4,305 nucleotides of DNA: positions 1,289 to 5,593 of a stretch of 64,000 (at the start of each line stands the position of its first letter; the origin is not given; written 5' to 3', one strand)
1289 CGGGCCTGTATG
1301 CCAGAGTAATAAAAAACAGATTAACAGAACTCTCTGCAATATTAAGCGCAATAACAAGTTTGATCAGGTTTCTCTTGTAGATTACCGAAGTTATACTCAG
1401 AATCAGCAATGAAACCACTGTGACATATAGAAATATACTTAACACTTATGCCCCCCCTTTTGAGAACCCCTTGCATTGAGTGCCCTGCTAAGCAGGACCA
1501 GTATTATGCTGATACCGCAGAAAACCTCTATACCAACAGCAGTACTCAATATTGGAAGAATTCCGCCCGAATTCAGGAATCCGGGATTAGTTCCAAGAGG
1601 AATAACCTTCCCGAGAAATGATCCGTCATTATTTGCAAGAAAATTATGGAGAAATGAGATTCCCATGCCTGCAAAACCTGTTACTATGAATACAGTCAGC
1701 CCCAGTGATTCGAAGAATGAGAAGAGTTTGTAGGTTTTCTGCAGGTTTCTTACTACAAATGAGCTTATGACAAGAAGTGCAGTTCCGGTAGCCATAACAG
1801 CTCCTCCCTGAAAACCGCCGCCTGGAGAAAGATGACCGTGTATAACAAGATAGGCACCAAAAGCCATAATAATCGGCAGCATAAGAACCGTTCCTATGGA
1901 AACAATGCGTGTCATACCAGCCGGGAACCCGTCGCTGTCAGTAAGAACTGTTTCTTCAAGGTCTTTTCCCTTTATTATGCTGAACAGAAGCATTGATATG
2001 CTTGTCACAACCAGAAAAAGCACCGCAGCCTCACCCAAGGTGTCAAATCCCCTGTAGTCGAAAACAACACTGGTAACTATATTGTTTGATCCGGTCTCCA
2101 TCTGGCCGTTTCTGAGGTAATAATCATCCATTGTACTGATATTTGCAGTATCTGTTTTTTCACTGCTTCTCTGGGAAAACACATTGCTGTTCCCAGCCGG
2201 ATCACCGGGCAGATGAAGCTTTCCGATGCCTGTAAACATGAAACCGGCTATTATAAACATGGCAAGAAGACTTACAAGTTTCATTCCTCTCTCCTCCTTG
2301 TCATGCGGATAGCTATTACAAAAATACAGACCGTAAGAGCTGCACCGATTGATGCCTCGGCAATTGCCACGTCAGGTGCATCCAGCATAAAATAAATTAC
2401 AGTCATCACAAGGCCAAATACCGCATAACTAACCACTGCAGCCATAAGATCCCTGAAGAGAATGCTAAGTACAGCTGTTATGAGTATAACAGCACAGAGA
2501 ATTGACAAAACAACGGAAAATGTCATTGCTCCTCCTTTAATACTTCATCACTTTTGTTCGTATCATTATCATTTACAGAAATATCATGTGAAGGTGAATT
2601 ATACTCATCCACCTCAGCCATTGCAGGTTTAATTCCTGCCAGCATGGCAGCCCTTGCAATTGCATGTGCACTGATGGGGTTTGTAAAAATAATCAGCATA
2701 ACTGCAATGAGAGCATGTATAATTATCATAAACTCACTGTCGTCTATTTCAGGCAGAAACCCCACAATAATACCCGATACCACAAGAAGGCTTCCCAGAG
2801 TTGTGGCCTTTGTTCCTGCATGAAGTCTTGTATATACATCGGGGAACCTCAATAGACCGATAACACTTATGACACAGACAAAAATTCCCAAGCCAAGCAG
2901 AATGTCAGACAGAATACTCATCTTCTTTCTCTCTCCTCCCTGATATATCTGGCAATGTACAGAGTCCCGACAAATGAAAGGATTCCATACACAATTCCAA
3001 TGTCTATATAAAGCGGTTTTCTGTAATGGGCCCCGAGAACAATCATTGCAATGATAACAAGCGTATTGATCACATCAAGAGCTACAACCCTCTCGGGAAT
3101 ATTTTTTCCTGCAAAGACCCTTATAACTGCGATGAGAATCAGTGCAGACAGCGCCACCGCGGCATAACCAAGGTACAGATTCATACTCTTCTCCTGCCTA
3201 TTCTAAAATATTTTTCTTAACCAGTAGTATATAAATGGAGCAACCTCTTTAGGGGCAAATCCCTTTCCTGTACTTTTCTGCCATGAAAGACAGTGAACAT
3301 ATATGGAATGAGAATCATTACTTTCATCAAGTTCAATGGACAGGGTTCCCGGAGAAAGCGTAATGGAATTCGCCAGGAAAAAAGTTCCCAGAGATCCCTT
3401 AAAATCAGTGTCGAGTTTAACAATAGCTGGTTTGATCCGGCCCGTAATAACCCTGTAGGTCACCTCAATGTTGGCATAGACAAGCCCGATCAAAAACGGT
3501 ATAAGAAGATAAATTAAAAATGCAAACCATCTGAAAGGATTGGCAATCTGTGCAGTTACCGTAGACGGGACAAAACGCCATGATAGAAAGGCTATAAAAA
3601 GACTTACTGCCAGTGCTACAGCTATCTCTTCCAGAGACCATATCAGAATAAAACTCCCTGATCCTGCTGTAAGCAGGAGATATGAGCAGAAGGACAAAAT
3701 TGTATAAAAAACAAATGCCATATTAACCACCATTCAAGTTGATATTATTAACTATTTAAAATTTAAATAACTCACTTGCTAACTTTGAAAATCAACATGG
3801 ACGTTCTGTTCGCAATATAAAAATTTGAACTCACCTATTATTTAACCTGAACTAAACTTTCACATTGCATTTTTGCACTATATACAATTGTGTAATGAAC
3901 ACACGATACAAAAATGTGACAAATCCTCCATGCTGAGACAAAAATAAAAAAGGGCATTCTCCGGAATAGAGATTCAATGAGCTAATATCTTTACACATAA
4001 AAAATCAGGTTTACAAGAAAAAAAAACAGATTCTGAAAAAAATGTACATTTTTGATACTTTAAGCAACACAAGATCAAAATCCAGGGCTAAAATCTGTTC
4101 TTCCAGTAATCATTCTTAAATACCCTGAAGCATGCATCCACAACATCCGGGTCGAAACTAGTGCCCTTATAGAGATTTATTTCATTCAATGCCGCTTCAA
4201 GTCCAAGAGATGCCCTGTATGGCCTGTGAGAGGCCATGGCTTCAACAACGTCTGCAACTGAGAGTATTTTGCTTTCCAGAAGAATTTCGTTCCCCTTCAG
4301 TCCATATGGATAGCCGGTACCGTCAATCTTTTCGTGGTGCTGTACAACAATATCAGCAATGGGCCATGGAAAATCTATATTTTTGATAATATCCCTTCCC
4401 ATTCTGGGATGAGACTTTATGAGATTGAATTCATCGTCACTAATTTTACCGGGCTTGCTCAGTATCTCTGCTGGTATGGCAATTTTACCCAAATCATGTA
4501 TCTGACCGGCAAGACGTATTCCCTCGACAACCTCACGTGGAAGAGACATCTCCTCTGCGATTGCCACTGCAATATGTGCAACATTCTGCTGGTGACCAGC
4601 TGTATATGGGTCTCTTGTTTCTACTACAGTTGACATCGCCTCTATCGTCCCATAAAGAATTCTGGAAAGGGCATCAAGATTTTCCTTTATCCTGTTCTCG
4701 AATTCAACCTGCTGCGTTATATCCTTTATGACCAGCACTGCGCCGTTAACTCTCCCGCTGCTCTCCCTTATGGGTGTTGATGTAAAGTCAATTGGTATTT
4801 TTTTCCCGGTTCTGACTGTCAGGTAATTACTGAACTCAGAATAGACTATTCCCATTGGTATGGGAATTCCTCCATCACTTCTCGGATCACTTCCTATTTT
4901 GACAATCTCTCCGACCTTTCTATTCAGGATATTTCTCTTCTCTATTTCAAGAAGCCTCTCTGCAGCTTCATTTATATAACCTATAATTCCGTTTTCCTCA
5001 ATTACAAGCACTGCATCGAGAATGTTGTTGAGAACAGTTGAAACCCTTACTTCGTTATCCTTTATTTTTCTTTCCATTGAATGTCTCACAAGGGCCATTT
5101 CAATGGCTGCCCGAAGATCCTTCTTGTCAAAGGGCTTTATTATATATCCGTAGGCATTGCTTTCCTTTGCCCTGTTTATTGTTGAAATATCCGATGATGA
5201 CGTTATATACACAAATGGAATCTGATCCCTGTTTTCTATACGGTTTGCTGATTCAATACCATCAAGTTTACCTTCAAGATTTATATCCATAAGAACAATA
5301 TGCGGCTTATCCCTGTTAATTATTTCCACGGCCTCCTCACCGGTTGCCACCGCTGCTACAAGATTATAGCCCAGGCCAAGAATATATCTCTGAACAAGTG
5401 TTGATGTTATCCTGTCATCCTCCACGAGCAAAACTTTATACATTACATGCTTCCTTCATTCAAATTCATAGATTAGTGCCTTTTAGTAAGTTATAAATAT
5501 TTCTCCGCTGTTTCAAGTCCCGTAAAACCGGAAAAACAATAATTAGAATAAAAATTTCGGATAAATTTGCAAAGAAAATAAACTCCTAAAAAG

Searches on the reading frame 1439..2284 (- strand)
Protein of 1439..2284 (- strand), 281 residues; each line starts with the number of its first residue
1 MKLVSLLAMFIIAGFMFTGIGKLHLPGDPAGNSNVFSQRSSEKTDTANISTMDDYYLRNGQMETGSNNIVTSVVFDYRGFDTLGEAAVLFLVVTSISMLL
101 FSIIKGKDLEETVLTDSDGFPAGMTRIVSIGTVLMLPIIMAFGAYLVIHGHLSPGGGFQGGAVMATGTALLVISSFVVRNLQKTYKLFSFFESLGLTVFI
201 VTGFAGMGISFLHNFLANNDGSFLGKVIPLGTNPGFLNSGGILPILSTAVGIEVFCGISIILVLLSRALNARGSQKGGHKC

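Call 59: find_encoding_contigs(protein=window:1439-2284:-, flank=10000, max_places=3)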
Protein window:1439-2284:- (281 aa): no gene with exactly this product is on record in the collection.

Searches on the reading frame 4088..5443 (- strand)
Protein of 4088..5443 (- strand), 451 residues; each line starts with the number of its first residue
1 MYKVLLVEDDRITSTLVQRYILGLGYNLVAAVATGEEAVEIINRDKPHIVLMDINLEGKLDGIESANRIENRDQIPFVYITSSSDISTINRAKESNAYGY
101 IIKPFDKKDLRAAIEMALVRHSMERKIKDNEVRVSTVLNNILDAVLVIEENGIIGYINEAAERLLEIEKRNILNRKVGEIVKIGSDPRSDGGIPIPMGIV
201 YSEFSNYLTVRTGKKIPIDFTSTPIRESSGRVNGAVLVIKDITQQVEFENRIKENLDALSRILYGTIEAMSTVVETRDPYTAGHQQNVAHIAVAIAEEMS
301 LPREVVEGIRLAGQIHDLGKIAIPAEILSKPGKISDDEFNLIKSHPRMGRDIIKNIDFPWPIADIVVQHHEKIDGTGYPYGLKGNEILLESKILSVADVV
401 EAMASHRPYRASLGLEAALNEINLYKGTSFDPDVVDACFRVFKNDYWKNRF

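Call 9: search_protein_families(library=pfam, proteins=[window:4088-5443:-])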
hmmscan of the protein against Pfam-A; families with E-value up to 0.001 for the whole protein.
window:4088-5443:- (451 aa): 7 families
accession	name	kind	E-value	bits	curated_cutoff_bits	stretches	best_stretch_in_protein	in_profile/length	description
PF13487.12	HD_5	-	7e-37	127.2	27.2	1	269-434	2-170/170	HD domain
PF00072.30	Response_reg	-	2.6e-23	82.7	30.2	1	4-115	1-111/111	Response regulator receiver domain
PF01966.28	HD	-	4e-19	69.5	22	1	282-403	2-116/116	HD domain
PF13426.13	PAS_9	-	1.3e-10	41.9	27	1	143-244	2-103/103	PAS domain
PF00989.32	PAS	-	3.4e-08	33.9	22.6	1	134-177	3-46/113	PAS fold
PF08448.16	PAS_4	-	5.7e-07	30.2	23.1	0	211-246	74-109/110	PAS fold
PF13188.13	PAS_8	-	0.00012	22.3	21.8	1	133-182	2-48/65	PAS domain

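Call 61: find_encoding_contigs(protein=window:4088-5443:-, flank=10000, max_places=3)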
Protein window:4088-5443:- (451 aa): 1 contig read that carries it; 1 place shown.
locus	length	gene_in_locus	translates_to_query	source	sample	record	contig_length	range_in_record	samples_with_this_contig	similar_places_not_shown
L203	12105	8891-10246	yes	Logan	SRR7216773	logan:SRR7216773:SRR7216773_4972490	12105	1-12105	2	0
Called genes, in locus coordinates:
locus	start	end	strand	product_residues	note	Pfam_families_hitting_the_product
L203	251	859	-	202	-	PF01797:Y1_Tnp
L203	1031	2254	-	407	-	PF00890:FAD_binding_2 (weak), PF01134:GIDA (faint), PF01266:DAO (faint), PF01946:Thi4 (weak), PF03486:HI0933_like, PF07992:Pyr_redox_2, PF13738:Pyr_redox_3, PF22780:HI0933_like_1st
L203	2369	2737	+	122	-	PF02142:MGS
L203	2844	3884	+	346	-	PF04773:FecR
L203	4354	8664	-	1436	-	PF01869:BcrAD_BadFG, PF09989:DUF2229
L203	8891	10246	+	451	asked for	PF00072:Response_reg, PF00989:PAS (faint), PF08448:PAS_4 (faint), PF13426:PAS_9, PF13487:HD_5, PF01966:HD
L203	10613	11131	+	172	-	PF01899:MNHE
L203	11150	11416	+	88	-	PF04066:MrpF_PhaF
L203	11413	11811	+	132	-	PF03334:PhaG_MnhG_YufB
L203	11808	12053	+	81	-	PF13244:MbhD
